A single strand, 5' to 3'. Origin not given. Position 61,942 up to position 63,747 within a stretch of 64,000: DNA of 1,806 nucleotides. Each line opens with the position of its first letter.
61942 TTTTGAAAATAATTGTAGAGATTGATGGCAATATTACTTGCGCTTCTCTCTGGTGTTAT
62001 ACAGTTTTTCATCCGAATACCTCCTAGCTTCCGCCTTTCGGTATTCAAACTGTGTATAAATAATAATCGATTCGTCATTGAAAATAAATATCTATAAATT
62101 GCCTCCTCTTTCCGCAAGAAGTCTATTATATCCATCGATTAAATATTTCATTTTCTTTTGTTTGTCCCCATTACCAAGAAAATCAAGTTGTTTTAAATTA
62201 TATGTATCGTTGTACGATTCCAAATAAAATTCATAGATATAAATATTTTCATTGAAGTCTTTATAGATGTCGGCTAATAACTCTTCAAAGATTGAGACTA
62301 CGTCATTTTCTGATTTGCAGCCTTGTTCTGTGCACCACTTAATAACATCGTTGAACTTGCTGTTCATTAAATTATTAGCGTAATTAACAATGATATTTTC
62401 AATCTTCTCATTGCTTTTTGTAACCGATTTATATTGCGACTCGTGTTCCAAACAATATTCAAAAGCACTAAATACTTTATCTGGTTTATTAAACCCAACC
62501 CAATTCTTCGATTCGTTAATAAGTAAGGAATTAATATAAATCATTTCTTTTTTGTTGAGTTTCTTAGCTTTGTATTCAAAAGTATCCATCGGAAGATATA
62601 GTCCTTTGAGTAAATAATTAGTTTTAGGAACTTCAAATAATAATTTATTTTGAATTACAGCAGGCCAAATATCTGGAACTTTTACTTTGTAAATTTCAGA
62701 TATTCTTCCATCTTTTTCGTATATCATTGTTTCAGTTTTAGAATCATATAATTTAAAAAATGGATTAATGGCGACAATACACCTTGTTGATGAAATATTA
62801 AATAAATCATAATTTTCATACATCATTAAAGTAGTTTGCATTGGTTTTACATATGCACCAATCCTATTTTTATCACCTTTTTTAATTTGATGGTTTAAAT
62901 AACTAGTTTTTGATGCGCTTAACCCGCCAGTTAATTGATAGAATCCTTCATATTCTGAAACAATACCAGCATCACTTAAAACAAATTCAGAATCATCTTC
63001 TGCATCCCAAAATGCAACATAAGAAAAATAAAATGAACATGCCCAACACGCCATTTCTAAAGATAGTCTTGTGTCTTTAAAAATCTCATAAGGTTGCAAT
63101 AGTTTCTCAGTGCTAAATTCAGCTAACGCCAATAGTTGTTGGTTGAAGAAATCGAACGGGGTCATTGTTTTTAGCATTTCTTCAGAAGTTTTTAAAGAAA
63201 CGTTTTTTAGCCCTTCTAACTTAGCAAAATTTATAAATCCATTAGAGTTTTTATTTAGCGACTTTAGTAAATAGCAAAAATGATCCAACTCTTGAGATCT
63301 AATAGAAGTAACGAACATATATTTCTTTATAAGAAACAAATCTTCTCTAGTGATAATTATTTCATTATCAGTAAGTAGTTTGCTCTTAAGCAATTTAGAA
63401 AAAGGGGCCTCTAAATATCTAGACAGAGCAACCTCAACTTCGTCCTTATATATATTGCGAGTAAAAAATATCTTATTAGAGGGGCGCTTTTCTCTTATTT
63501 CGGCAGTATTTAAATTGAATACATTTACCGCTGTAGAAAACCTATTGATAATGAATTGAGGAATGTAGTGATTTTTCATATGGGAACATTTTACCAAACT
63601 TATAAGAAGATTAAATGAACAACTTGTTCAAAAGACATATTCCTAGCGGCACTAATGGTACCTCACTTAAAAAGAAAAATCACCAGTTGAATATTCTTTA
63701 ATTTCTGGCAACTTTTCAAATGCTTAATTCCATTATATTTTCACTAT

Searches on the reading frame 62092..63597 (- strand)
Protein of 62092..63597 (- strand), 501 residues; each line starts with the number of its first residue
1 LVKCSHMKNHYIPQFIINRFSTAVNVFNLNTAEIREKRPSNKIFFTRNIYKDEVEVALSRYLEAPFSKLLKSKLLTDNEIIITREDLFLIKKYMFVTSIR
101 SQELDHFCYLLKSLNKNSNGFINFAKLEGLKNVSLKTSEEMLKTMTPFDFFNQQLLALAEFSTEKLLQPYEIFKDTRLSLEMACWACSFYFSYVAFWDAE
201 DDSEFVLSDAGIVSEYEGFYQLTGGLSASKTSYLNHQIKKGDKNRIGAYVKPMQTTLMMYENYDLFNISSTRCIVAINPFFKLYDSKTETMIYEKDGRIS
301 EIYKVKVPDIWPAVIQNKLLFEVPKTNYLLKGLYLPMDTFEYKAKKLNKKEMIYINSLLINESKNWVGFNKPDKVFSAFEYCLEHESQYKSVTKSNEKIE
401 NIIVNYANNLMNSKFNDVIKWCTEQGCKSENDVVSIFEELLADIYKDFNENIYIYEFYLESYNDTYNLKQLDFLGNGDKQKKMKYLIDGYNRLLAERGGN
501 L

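Call 64: search_protein_families(library=pfam, proteins=[window:62092-63597:-], max_evalue=0.00001)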
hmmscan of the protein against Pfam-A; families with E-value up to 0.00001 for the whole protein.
window:62092-63597:- (501 aa): 1 family
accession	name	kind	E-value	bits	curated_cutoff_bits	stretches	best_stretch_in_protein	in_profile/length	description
PF14022.11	DUF4238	-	1.7e-17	64.2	27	1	8-372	1-280/281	Protein of unknown function (DUF4238)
